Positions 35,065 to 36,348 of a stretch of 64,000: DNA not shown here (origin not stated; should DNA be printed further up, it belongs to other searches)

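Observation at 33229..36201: Candidate novel graspetide (microviridin-like) RiPP cluster: giant multi-core precursor, MdnC-like ATP-grasp, M50 membrane protease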

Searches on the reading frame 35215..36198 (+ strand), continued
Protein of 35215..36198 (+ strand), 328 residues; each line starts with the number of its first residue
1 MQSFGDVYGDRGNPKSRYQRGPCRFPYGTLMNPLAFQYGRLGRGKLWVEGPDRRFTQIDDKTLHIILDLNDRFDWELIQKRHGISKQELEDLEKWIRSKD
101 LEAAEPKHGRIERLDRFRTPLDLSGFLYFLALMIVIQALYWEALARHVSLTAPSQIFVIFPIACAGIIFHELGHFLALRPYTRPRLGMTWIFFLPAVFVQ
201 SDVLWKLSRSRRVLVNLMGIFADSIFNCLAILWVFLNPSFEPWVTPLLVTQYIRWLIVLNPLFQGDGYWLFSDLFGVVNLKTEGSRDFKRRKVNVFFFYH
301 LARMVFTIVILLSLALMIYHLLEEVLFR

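Call 72: search_protein_families(library=ncbifam, proteins=[L017:5755-6915:+, L017:6915-7877:+, L017:8078-8842:+, L017:8842-9888:+, L024:4151-5548:+, L024:5575-6678:+, L023:276-1400:+, L023:1407-2561:+, L016:5527-6684:+, L016:6698-7828:+], max_evalue=0.001)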
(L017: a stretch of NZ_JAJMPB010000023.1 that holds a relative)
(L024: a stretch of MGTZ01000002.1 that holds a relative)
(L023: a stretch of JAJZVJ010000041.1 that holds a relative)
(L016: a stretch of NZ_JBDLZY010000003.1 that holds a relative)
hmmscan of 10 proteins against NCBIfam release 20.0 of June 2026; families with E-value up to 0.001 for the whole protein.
L017:5755-6915:+ (387 aa): 2 families
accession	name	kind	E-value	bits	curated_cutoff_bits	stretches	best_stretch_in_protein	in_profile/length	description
NF041824.1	daptide_HExxH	equivalog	4.8e-25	88.5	300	1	120-300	118-302/379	daptide biosynthesis intramembrane metalloprotease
NF058609.1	RiPP_HExxH_LiaK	equivalog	3.1e-13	50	225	1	127-292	59-222/246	YydH/LiaK family epipeptide maturation metalloprotease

L017:6915-7877:+ (321 aa): 4 families
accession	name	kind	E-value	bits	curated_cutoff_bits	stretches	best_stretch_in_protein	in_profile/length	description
TIGR04192.1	GRASP_w_spasm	equivalog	3.1e-45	154.9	230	1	4-316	2-318/318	grasp-with-spasm system ATP-grasp peptide maturase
TIGR04185.1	ATPgraspMvdC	equivalog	5.7e-21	75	425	1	56-317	61-317/318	MvdC family ATP-grasp ribosomal peptide maturase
TIGR04184.1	ATPgraspMvdD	equivalog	3.6e-15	56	475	1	57-317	62-320/321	MvdD family ATP-grasp ribosomal peptide maturase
TIGR04187.1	GRASP_SAV_5884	subfamily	3e-12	46.4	350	1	60-316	64-311/312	ATP-grasp ribosomal peptide maturase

L017:8078-8842:+ (255 aa): 1 family
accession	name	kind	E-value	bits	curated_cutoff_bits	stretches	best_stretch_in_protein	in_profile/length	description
TIGR04193.1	SPASM_w_grasp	equivalog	1e-13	51.5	175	1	12-223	2-210/342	grasp-with-spasm system SPASM domain peptide maturase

L017:8842-9888:+ (349 aa): 1 family
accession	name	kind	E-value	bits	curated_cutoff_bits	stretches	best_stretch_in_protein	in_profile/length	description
NF006270.0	PRK08419.1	equivalog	0.00029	20.2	248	1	42-254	65-281/298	lipid A biosynthesis lauroyl acyltransferase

L024:4151-5548:+ (466 aa): 46 families (the best 25 are shown)
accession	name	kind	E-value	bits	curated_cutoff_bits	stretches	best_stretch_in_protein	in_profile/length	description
TIGR04280.1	geopep_mat_rSAM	hypoth_equivalog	9.1e-29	100.7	400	1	8-436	4-409/428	geopeptide radical SAM maturase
TIGR04463.1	rSAM_vs_C_rich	equivalog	1.9e-27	96.1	525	1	99-422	83-397/438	TIGR04463 family radical SAM/SPASM RiPP maturase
NF047865.1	rSAM_PapB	equivalog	2.5e-27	96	340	1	100-430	5-327/330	PapB family radical SAM/SPASM ranthipeptide maturase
NF038107.1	rSAM_NF038107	equivalog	7.9e-25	87.5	600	1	100-448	87-429/444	Cys-every-fifth radical SAM/SPASM peptide maturase CefB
NF041298.1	rSAM_mat_DynA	equivalog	1.8e-21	76.5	450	1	102-423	5-325/356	dynobactin maturation radical SAM/SPASM protein DynA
TIGR04064.1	rSAM_nif11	equivalog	3.2e-18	65.7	518.7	2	94-246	74-226/459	nif11-like peptide radical SAM maturase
TIGR03942.1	sulfatase_rSAM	equivalog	1e-17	64.3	349.45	2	105-250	8-154/363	anaerobic sulfatase maturase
TIGR03974.1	rSAM_six_Cys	equivalog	7e-16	58.1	425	2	101-246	100-246/451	thioether cross-link-forming SCIFF peptide maturase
NF052473.1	rSAM_FlmE_OhkG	exception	1.5e-15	56.8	500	1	13-450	9-455/481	FlmE/OhkG family radical SAM/SPASM peptide maturase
TIGR04334.1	rSAM_Clo7bot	equivalog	2.4e-15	56.1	600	1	96-441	88-424/440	radical SAM/SPASM domain Clo7bot peptide maturase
NF040899.1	ryptide_rSAM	equivalog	6.5e-15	54.8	600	1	102-275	102-275/464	radical SAM/SPASM ryptide class RiPP maturase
NF040492.1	not_ScfB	exception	4.9e-14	52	855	2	105-247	102-245/450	ScfB-related radical SAM/SPASM orphan maturase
NF041707.1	rSAM_YhhB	equivalog_domain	5.6e-14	51.8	445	1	107-247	11-155/369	cyclophane-forming radical SAM/SPASM peptide maturase YhhB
TIGR04068.1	rSAM_ocin_clost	equivalog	1.2e-11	44.2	500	1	104-244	90-232/462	Cys-rich peptide radical SAM maturase CcpM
TIGR04163.1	rSAM_cobopep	equivalog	3.2e-11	42.6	375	1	99-278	65-241/428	peptide-modifying radical SAM enzyme CbpB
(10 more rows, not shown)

L024:5575-6678:+ (368 aa): 2 families
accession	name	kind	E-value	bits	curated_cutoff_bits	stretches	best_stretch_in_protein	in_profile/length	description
NF041824.1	daptide_HExxH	equivalog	3.5e-08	33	300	1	129-274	130-279/379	daptide biosynthesis intramembrane metalloprotease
NF058609.1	RiPP_HExxH_LiaK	equivalog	1.1e-06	28.6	225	1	163-273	94-206/246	YydH/LiaK family epipeptide maturation metalloprotease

L023:276-1400:+ (375 aa): 59 families (the best 25 are shown)
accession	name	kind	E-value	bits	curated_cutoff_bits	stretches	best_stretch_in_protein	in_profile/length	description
NF047865.1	rSAM_PapB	equivalog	1e-32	113.7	340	1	2-334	7-329/330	PapB family radical SAM/SPASM ranthipeptide maturase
TIGR04463.1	rSAM_vs_C_rich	equivalog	4.3e-31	108.1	525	1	6-324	90-397/438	TIGR04463 family radical SAM/SPASM RiPP maturase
NF038107.1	rSAM_NF038107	equivalog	5.1e-31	107.9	600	2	2-178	89-267/444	Cys-every-fifth radical SAM/SPASM peptide maturase CefB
TIGR04280.1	geopep_mat_rSAM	hypoth_equivalog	3.5e-29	102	400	1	3-338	89-409/428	geopeptide radical SAM maturase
TIGR03942.1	sulfatase_rSAM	equivalog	4e-26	92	349.45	1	5-331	8-334/363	anaerobic sulfatase maturase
TIGR04064.1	rSAM_nif11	equivalog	4.9e-25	88.2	518.7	1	2-343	82-421/459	nif11-like peptide radical SAM maturase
NF041298.1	rSAM_mat_DynA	equivalog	1.2e-24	87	450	1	7-330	10-330/356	dynobactin maturation radical SAM/SPASM protein DynA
NF052473.1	rSAM_FlmE_OhkG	exception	1.7e-24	86.4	500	1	8-365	108-468/481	FlmE/OhkG family radical SAM/SPASM peptide maturase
TIGR03974.1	rSAM_six_Cys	equivalog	2.2e-23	82.9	425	1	2-336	101-431/451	thioether cross-link-forming SCIFF peptide maturase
TIGR04334.1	rSAM_Clo7bot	equivalog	8.1e-22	77.5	600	1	6-357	98-438/440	radical SAM/SPASM domain Clo7bot peptide maturase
TIGR03906.1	quino_hemo_SAM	equivalog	1.3e-21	76.8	453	1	3-359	99-455/467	quinohemoprotein amine dehydrogenase maturation protein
NF040492.1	not_ScfB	exception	7.6e-20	71.2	855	1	4-332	101-426/450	ScfB-related radical SAM/SPASM orphan maturase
NF041707.1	rSAM_YhhB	equivalog_domain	1e-16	60.8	445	1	7-152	11-158/369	cyclophane-forming radical SAM/SPASM peptide maturase YhhB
NF010321.0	PRK13758.1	equivalog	3.2e-15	56.2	441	1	5-321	12-330/370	anaerobic sulfatase-maturase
TIGR04068.1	rSAM_ocin_clost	equivalog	5.1e-15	55.3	500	1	5-154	91-240/462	Cys-rich peptide radical SAM maturase CcpM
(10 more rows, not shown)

L023:1407-2561:+ (385 aa): 2 families
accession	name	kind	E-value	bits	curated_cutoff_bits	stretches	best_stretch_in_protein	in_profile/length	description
NF041824.1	daptide_HExxH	equivalog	1.9e-08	33.9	300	1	149-278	146-279/379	daptide biosynthesis intramembrane metalloprotease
NF058609.1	RiPP_HExxH_LiaK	equivalog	5.3e-07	29.6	225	1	166-277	93-206/246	YydH/LiaK family epipeptide maturation metalloprotease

L016:5527-6684:+ (386 aa): 2 families
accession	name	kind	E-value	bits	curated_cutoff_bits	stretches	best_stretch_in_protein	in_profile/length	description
NF041824.1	daptide_HExxH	equivalog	1.1e-20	74.2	300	1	156-335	156-337/379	daptide biosynthesis intramembrane metalloprotease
NF058609.1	RiPP_HExxH_LiaK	equivalog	1.9e-11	44.1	225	1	89-300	27-233/246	YydH/LiaK family epipeptide maturation metalloprotease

L016:6698-7828:+ (377 aa): 1 family
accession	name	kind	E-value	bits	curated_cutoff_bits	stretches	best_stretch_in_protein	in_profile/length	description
NF006270.0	PRK08419.1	equivalog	7.1e-07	28.8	248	1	92-245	111-255/298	lipid A biosynthesis lauroyl acyltransferase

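Call 83: find_encoding_contigs(protein=P0111, flank=5000, max_places=1)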
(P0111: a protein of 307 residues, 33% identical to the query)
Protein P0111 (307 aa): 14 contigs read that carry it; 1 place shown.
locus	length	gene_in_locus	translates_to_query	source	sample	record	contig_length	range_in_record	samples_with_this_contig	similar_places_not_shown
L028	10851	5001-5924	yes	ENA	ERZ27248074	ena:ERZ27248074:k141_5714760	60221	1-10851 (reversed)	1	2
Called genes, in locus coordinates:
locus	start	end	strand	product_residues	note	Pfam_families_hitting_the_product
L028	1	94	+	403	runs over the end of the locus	PF05990:DUF900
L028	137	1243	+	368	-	PF18306:LDcluster4, PF03641:Lysine_decarbox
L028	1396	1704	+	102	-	PF07238:PilZ (weak)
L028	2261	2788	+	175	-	-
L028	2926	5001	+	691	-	PF04055:Radical_SAM, PF13186:SPASM (weak), PF02655:ATP-grasp_3, PF02955:GSH-S_ATP (weak), PF08443:RimK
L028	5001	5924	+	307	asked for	-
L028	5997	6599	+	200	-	-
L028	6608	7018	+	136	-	-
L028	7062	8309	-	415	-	PF01943:Polysacc_synt, PF13440:Polysacc_synt_3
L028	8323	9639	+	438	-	PF00232:Glyco_hydro_1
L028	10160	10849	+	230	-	?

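Call 84: find_encoding_contigs(protein=P0100, flank=5000, max_places=1)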
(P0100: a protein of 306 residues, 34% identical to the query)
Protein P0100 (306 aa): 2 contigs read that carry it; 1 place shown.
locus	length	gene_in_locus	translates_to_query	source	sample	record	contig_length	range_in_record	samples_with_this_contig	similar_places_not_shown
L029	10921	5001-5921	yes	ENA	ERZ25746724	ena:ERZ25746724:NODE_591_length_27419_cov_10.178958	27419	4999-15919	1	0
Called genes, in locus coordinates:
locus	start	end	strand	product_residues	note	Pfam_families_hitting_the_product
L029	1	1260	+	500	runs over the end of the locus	PF00575:S1 (faint), PF10150:RNase_E_G, PF20833:RNase_E_G_Thio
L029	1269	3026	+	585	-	PF00515:TPR_1 (faint), PF07719:TPR_2 (faint), PF04932:Wzy_C, PF13432:TPR_16 (faint), PF21033:RMD1-3 (faint), PF13181:TPR_8 (faint), PF13414:TPR_11, PF13424:TPR_12 (weak), +1 more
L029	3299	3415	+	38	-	-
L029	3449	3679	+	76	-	-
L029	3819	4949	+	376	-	PF04055:Radical_SAM, PF13353:Fer4_12 (weak), PF13186:SPASM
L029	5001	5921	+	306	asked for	PF02163:Peptidase_M50 (faint)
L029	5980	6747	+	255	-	PF01145:Band_7, PF13421:Band_7_1 (weak)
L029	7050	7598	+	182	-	PF00156:Pribosyltran, PF14681:UPRTase (weak)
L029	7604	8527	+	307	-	PF02729:OTCace_N, PF00185:OTCace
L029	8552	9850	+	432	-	PF01979:Amidohydro_1, PF12890:DHOase, PF07969:Amidohydro_3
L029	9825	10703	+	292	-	PF00175:NAD_binding_1, PF10418:DHODB_Fe-S_bind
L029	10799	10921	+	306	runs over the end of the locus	PF01180:DHO_dh, PF01207:Dus (faint)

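Call 93: search_protein_families(library=ncbifam, proteins=[L014:4762-5907:+, L029:3819-4949:+, L028:2926-5001:+], max_evalue=1e-10)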
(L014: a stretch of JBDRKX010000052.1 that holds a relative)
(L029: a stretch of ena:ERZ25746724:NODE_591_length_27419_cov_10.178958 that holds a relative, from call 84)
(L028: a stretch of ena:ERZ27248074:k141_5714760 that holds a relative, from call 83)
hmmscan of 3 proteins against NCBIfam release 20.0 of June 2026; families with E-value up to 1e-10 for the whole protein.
L014:4762-5907:+ (381 aa): 45 families (the best 25 are shown)
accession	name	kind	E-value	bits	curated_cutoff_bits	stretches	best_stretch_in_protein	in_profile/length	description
TIGR04133.1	rSAM_w_lipo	hypoth_equivalog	3.7e-51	174.1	425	1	25-338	20-339/350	TIGR04133 family radical SAM/SPASM protein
TIGR04545.1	rSAM_ahbD_hemeb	equivalog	4.1e-43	148.1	500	1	31-337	2-323/339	heme b synthase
TIGR03913.1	rad_SAM_trio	equivalog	1.8e-42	145.3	591.75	1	26-331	16-336/477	GDL motif peptide-associated radical SAM/SPASM maturase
TIGR04103.1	rSAM_nif11_3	equivalog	6.8e-42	143.5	725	1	29-330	5-325/412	nif11-class peptide radical SAM maturase 3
TIGR04055.1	rSAM_NirJ2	equivalog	2.5e-39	135.7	500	1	31-330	2-303/326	putative heme d1 biosynthesis radical SAM protein NirJ2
TIGR04053.2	TIGR04053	equivalog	3.2e-39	135.2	395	1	25-239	4-225/366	TIGR04053 family radical SAM/SPASM domain-containing protein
TIGR03962.1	mycofact_rSAM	equivalog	2.6e-36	125.5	265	1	20-332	3-315/339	mycofactocin radical SAM maturase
TIGR04051.1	rSAM_NirJ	equivalog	2.1e-34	119.1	515.45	1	31-214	4-188/354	heme d1 biosynthesis radical SAM protein NirJ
TIGR04347.1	pseudo_SAM_Halo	equivalog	1.3e-32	113.5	525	1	26-201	35-211/390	TIGR04347 family pseudo-SAM/SPASM protein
NF050035.1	rSAM_WgK_link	exception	2e-32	112.6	650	1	27-210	7-192/367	radical SAM/SPASM peptide maturase WgkB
TIGR04054.1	rSAM_NirJ1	equivalog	2.7e-32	111.9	650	1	30-227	37-234/387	putative heme d1 biosynthesis radical SAM protein NirJ1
NF045574.1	sacti_mat_StsB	exception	1.5e-31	109.8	625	1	27-331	94-396/466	StsB family radical SAM/SPASM domain sactipeptide maturase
TIGR04546.1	rSAM_ahbC_deAc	equivalog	4e-31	108.2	650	1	29-207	39-218/390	12,18-didecarboxysiroheme deacetylase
TIGR02109.1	PQQ_syn_pqqE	equivalog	2.4e-28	99.1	381.35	1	34-330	12-312/358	pyrroloquinoline quinone biosynthesis protein PqqE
TIGR04317.1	W_rSAM_matur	equivalog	6.2e-28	97.9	380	1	35-327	10-320/349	tungsten cofactor oxidoreductase radical SAM maturase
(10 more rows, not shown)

L029:3819-4949:+ (376 aa): 45 families (the best 25 are shown)
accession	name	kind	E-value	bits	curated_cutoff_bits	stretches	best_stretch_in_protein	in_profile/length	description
TIGR04103.1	rSAM_nif11_3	equivalog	8.5e-77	258.5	725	1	20-371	7-365/412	nif11-class peptide radical SAM maturase 3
TIGR03913.1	rad_SAM_trio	equivalog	5.6e-69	232.8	591.75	1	13-363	14-367/477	GDL motif peptide-associated radical SAM/SPASM maturase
TIGR04133.1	rSAM_w_lipo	hypoth_equivalog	3.9e-52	177.3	425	1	3-327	9-327/350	TIGR04133 family radical SAM/SPASM protein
TIGR04545.1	rSAM_ahbD_hemeb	equivalog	4.7e-41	141.3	500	1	20-351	2-338/339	heme b synthase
TIGR04055.1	rSAM_NirJ2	equivalog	3e-38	132.2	500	1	20-351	2-325/326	putative heme d1 biosynthesis radical SAM protein NirJ2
TIGR04053.2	TIGR04053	equivalog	5.2e-38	131.2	395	1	16-225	6-214/366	TIGR04053 family radical SAM/SPASM domain-containing protein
NF050035.1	rSAM_WgK_link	exception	1.8e-37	129.2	650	2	17-204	8-193/367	radical SAM/SPASM peptide maturase WgkB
TIGR03962.1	mycofact_rSAM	equivalog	2.1e-35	122.5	265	1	17-341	11-322/339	mycofactocin radical SAM maturase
TIGR04546.1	rSAM_ahbC_deAc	equivalog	5.1e-35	121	650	1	19-180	40-198/390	12,18-didecarboxysiroheme deacetylase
TIGR04051.1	rSAM_NirJ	equivalog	6.2e-35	120.8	515.45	1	19-180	3-161/354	heme d1 biosynthesis radical SAM protein NirJ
TIGR04054.1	rSAM_NirJ1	equivalog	2.3e-32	112.1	650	1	17-182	35-197/387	putative heme d1 biosynthesis radical SAM protein NirJ1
NF045574.1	sacti_mat_StsB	exception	2.8e-32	112.2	625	1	11-347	89-411/466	StsB family radical SAM/SPASM domain sactipeptide maturase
TIGR02109.1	PQQ_syn_pqqE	equivalog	1.8e-30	106.1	381.35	1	16-341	5-322/358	pyrroloquinoline quinone biosynthesis protein PqqE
TIGR04303.1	GeoRSP_rSAM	equivalog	2.3e-30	106.3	400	1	17-342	4-317/325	GeoRSP system radical SAM/SPASM protein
TIGR04347.1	pseudo_SAM_Halo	equivalog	4.6e-30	105.2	525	1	19-181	39-198/390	TIGR04347 family pseudo-SAM/SPASM protein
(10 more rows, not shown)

L028:2926-5001:+ (691 aa): 29 families (the best 25 are shown)
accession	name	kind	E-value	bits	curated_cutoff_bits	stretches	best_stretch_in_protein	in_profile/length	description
TIGR04133.1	rSAM_w_lipo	hypoth_equivalog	3.5e-62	210.4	425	1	16-356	20-344/350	TIGR04133 family radical SAM/SPASM protein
TIGR03962.1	mycofact_rSAM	equivalog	1.5e-26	93.4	265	1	23-344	14-314/339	mycofactocin radical SAM maturase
TIGR04545.1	rSAM_ahbD_hemeb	equivalog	1.3e-24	87.3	500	1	22-341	1-316/339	heme b synthase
TIGR04055.1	rSAM_NirJ2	equivalog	1.9e-24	86.8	500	1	22-341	1-302/326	putative heme d1 biosynthesis radical SAM protein NirJ2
TIGR04053.2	TIGR04053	equivalog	6.7e-24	84.8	395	1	22-235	9-215/366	TIGR04053 family radical SAM/SPASM domain-containing protein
TIGR04187.1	GRASP_SAV_5884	subfamily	1.4e-23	83.6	350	1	493-686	105-310/312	ATP-grasp ribosomal peptide maturase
TIGR04546.1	rSAM_ahbC_deAc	equivalog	1e-21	77.2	650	1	22-349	40-370/390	12,18-didecarboxysiroheme deacetylase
TIGR04340.1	rSAM_ACGX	hypoth_equivalog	1.3e-21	77.2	400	1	25-353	7-330/341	radical SAM/SPASM domain protein, ACGX system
NF040720.1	MptN_Meth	equivalog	2.2e-21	76.2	350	1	487-679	77-282/291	tetrahydromethanopterin:alpha-L-glutamate ligase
TIGR00768.1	rimK_fam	subfamily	2.4e-21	76.3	143.4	1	486-686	62-275/276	RimK family alpha-L-glutamate ligase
TIGR04103.1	rSAM_nif11_3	equivalog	5.8e-21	74.6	725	1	21-342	5-324/412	nif11-class peptide radical SAM maturase 3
NF045646.2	rSAM_Se_TrsS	equivalog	1.1e-20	73.6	490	1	23-229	88-293/441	radical SAM (seleno)protein TrsS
TIGR04185.1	ATPgraspMvdC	equivalog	1.5e-20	73.6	425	1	468-688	83-317/318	MvdC family ATP-grasp ribosomal peptide maturase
TIGR03913.1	rad_SAM_trio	equivalog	1.3e-19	70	591.75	1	23-343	21-335/477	GDL motif peptide-associated radical SAM/SPASM maturase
TIGR02668.1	moaA_archaeal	equivalog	2.1e-19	69.6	325.25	1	26-297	15-273/303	GTP 3',8-cyclase MoaA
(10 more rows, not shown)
